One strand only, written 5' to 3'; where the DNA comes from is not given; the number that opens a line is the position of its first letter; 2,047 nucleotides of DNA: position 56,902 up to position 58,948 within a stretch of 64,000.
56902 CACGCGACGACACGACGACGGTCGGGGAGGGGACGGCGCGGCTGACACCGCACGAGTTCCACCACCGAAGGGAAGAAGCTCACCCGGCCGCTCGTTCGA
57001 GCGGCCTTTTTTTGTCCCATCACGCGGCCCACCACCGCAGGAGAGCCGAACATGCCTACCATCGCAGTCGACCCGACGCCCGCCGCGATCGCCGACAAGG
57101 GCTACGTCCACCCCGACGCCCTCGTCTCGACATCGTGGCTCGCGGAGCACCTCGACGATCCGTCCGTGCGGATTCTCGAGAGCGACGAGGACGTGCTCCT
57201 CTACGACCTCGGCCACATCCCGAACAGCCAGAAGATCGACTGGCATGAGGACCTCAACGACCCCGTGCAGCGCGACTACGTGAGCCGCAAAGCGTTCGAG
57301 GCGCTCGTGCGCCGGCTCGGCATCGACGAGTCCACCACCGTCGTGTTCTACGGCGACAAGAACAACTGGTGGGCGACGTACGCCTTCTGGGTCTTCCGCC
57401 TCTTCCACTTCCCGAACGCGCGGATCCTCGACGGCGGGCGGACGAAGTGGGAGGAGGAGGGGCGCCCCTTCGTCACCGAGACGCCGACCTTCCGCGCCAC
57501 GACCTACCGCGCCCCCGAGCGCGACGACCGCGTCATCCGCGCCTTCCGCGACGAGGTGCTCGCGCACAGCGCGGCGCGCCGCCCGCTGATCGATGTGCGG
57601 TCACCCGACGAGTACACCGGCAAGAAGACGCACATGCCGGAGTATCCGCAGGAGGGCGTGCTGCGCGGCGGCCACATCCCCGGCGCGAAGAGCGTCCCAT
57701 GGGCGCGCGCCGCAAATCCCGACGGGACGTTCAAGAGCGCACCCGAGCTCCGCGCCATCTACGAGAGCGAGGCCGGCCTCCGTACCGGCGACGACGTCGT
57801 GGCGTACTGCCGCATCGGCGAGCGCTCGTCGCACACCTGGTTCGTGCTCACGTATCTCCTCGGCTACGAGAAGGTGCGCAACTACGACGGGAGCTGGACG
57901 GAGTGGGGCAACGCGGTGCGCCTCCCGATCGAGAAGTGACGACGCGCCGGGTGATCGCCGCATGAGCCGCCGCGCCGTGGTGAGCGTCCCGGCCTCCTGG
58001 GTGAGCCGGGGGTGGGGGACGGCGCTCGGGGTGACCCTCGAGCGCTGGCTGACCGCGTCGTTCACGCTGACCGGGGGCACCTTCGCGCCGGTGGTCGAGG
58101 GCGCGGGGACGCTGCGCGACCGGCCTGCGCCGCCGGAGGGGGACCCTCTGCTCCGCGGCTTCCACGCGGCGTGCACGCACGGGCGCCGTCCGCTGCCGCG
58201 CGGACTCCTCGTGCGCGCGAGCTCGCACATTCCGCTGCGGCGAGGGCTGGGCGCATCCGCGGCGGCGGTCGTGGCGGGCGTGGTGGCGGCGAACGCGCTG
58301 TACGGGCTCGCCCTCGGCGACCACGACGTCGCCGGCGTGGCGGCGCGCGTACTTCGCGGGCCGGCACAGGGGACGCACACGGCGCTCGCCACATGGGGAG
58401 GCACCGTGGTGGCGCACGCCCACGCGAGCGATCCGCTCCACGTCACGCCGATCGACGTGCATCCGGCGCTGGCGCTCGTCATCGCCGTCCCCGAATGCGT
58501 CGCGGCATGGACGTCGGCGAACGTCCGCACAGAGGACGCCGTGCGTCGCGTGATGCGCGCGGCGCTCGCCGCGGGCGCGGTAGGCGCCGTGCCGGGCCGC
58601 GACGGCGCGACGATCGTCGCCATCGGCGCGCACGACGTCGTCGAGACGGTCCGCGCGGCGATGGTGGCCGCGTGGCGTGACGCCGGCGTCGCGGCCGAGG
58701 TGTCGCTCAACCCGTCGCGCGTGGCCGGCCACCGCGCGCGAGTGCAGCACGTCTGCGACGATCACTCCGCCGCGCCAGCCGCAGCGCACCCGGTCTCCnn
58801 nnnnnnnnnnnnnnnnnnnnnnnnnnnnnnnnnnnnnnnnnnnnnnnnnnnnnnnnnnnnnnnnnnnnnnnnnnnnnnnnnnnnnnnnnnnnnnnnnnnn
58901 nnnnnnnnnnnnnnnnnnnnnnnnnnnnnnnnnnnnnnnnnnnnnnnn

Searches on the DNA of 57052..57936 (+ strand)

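Call 36: search_rna_families(sources=[L081, L091, L092, L093, L094, L095, L098, L099, L102, L001, L002, L004, L006, L008, L051], threshold=gathering)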
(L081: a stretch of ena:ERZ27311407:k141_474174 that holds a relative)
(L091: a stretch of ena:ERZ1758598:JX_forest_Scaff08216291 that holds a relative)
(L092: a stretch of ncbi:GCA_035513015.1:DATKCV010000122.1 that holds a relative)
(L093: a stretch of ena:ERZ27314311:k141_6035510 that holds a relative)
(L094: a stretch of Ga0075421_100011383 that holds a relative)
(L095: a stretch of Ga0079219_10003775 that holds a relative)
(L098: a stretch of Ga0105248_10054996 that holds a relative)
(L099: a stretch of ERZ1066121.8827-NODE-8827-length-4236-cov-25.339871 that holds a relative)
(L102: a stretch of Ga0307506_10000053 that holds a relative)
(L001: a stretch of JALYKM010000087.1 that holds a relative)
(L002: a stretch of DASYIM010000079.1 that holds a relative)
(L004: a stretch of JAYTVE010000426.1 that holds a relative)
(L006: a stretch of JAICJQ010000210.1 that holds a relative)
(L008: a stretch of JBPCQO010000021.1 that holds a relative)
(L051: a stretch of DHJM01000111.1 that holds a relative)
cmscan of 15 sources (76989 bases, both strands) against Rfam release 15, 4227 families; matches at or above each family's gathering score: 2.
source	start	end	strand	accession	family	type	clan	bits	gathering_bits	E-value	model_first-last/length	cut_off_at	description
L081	4383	4459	+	RF00521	SAM_alpha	Cis-reg; riboswitch;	-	41.2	36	8.9e-06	1-79/79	no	Alpha-proteobacteria SAM riboswitch aptamer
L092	2096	2167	+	RF00521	SAM_alpha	Cis-reg; riboswitch;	-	36.5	36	0.00016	1-79/79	no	Alpha-proteobacteria SAM riboswitch aptamer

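Call 94: search_rna_families(sources=[L177, L324, L325, L326, L259, L282, L244], threshold=gathering)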
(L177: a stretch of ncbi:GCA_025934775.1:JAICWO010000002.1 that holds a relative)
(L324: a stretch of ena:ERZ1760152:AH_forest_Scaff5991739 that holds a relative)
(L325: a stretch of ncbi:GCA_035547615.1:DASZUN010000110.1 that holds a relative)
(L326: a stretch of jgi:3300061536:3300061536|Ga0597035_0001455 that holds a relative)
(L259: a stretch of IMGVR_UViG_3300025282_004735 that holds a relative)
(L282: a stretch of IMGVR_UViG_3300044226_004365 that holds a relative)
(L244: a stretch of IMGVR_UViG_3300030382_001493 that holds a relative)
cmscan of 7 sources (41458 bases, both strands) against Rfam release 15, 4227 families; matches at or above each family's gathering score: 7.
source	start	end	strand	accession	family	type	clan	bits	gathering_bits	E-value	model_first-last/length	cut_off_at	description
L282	12041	12119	+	RF00521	SAM_alpha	Cis-reg; riboswitch;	-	80.7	36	8.8e-17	1-79/79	no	Alpha-proteobacteria SAM riboswitch aptamer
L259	1334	1411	+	RF00521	SAM_alpha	Cis-reg; riboswitch;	-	74.6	36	4e-15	1-79/79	no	Alpha-proteobacteria SAM riboswitch aptamer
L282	10716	10786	-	RF00005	tRNA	Gene; tRNA;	CL00001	70.7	29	1.3e-13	1-71/71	no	tRNA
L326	1190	1266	+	RF00521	SAM_alpha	Cis-reg; riboswitch;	-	39.3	36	1.6e-05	1-79/79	no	Alpha-proteobacteria SAM riboswitch aptamer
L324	1181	1252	+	RF00521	SAM_alpha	Cis-reg; riboswitch;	-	37.9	36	3.8e-05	1-79/79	no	Alpha-proteobacteria SAM riboswitch aptamer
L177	6503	6574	+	RF00521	SAM_alpha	Cis-reg; riboswitch;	-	37.5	36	4.8e-05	1-79/79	no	Alpha-proteobacteria SAM riboswitch aptamer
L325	1190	1261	+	RF00521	SAM_alpha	Cis-reg; riboswitch;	-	37.1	36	6.3e-05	1-79/79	no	Alpha-proteobacteria SAM riboswitch aptamer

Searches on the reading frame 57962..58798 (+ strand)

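Call 57: search_protein_families(library=ncbifam, proteins=[window:57962-58798:+], max_evalue=0.00001)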
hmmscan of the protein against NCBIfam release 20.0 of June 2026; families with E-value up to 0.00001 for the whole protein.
window:57962-58798:+ (279 aa): 5 families
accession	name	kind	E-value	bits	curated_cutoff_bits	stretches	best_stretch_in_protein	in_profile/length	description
TIGR00191.1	thrB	equivalog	4.5e-11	42.1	168.25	1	75-179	76-174/304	homoserine kinase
NF002288.1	PRK01212.1-4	equivalog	4.1e-10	39.2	194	1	83-240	78-239/303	homoserine kinase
NF003036.0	PRK03926.1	equivalog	2.4e-09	36.7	403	1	80-156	74-153/302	mevalonate kinase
TIGR00549.1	mevalon_kin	equivalog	1.8e-07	31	163.05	1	82-174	81-173/276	mevalonate kinase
NF040725.1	panto_kin_Meth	equivalog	2.5e-06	26.7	380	1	84-149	88-153/286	pantoate kinase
